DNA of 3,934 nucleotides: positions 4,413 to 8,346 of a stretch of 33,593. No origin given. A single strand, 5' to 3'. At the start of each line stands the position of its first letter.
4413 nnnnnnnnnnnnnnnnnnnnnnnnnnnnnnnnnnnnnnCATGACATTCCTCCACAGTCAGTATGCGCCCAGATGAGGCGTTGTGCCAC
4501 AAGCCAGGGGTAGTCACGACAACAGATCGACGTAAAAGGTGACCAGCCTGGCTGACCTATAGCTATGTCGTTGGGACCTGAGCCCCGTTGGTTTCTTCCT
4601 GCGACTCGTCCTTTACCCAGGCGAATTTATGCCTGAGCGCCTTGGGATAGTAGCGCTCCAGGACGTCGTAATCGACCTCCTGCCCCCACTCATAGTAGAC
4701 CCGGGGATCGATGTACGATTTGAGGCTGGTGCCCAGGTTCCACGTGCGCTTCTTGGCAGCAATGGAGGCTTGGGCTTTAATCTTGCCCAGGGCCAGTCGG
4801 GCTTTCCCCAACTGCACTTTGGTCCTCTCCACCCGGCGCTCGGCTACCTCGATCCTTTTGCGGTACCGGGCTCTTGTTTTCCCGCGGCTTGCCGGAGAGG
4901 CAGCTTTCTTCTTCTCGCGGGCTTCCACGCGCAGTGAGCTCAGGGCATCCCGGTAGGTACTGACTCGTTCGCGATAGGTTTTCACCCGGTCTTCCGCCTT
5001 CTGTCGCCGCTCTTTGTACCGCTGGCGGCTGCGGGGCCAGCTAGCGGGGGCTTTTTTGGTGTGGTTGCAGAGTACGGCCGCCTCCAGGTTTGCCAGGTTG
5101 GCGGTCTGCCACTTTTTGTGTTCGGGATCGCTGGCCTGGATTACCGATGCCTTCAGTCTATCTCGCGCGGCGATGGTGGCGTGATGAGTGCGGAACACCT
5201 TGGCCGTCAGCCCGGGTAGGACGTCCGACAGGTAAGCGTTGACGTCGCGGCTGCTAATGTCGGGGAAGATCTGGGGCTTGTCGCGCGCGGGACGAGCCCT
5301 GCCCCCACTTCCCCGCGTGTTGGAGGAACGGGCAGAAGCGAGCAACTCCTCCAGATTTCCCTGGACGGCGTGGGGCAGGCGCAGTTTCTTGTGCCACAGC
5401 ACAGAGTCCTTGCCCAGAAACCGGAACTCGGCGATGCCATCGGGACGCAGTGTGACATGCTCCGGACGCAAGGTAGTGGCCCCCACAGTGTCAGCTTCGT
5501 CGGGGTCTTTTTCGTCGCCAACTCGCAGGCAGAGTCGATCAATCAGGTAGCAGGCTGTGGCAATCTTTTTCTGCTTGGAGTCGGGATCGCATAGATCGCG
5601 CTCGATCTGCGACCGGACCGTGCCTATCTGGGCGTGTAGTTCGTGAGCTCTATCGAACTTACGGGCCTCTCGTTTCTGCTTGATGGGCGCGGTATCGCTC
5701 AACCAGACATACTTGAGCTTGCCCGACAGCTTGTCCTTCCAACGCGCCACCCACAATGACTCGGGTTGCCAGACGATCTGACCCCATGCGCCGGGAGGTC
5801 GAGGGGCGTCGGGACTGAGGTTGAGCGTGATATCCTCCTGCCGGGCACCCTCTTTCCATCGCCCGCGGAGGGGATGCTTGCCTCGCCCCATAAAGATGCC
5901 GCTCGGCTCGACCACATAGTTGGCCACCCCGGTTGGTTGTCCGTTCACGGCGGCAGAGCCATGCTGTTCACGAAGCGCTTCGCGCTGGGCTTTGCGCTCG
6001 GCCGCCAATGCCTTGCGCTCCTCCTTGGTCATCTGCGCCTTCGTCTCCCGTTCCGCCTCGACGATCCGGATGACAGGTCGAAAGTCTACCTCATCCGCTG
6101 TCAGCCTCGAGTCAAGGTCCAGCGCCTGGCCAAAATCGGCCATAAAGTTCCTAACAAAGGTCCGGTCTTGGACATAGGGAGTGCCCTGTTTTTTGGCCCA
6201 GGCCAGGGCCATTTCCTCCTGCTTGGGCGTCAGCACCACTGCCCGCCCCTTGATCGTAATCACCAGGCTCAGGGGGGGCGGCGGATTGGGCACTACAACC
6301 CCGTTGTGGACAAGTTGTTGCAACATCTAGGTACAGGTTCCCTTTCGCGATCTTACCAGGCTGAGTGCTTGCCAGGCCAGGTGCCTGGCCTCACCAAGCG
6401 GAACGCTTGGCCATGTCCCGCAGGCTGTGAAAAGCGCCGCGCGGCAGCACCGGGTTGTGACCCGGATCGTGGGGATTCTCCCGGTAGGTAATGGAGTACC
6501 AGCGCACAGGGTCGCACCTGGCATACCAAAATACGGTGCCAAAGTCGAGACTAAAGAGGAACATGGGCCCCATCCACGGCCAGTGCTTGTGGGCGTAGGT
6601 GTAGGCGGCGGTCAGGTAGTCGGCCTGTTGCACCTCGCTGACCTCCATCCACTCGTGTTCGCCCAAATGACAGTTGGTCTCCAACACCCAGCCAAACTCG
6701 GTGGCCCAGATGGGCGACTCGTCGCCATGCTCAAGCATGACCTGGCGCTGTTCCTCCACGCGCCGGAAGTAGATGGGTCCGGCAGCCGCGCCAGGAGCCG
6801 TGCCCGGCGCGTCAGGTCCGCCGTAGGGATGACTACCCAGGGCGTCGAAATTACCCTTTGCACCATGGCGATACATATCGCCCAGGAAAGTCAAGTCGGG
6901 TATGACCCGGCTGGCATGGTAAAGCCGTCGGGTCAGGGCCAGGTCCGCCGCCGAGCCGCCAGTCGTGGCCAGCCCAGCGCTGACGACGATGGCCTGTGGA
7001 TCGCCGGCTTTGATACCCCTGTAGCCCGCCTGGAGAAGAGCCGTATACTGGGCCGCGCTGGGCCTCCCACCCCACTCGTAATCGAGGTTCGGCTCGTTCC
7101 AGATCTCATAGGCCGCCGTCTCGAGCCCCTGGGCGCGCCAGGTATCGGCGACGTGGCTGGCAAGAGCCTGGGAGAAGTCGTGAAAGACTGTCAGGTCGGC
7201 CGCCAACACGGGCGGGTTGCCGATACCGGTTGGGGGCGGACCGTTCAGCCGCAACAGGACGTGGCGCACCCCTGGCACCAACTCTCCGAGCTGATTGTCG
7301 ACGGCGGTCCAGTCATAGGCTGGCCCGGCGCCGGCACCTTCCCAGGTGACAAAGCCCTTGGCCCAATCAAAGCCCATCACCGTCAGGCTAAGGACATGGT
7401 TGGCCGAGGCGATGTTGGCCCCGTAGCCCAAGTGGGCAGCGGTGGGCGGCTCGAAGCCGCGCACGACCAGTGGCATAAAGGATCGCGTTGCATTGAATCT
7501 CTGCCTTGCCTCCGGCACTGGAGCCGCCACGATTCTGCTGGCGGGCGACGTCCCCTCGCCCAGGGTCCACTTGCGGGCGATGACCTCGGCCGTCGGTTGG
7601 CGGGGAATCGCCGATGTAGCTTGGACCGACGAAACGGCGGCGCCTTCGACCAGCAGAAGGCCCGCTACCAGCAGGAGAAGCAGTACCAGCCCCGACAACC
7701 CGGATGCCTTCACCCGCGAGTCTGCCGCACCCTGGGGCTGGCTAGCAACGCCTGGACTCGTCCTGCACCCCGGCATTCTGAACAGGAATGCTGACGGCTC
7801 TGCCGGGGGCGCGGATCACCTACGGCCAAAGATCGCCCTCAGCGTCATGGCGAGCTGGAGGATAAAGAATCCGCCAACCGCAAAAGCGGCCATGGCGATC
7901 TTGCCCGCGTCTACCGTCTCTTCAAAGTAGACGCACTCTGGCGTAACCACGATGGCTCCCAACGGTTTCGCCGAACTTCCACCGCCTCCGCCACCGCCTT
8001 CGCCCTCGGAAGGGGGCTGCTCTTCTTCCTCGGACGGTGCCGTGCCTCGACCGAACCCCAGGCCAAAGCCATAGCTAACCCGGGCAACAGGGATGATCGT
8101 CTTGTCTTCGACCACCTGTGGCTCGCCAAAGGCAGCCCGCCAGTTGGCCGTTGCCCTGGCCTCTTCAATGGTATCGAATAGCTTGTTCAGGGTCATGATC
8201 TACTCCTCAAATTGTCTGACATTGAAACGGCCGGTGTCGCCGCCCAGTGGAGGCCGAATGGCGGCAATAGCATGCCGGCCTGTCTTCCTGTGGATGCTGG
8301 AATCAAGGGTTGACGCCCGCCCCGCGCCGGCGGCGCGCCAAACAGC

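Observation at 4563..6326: Full-length eukaryote-type (long) topoisomerase IB among ordinary bacterial genes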

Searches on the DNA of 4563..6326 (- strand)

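Call 49: search_rna_families(sources=[L002, L003, L025, L031, L006, L016], threshold=gathering)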
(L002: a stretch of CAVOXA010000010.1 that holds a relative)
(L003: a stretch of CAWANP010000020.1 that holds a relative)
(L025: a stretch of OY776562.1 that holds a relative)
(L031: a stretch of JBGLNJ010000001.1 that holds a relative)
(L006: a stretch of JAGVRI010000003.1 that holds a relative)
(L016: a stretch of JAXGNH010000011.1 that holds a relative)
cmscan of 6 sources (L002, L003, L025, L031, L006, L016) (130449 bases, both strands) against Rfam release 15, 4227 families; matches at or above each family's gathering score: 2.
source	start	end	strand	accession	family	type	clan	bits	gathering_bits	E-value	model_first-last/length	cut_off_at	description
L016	4993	5065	-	RF00005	tRNA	Gene; tRNA;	CL00001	72.2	29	1.6e-13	1-71/71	no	tRNA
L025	2835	2907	-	RF00005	tRNA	Gene; tRNA;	CL00001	72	29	1.8e-13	1-71/71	no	tRNA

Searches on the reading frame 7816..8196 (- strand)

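Call 86: search_protein_families(library=pfam, proteins=[window:7816-8196:-], max_evalue=0.01)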
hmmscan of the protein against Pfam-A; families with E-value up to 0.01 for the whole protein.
window:7816-8196:- (126 aa): 1 family
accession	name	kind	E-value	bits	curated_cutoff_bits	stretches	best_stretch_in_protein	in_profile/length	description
PF09579.15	Spore_YtfJ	-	1e-10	42.2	25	1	29-90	3-59/81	Sporulation protein YtfJ (Spore_YtfJ)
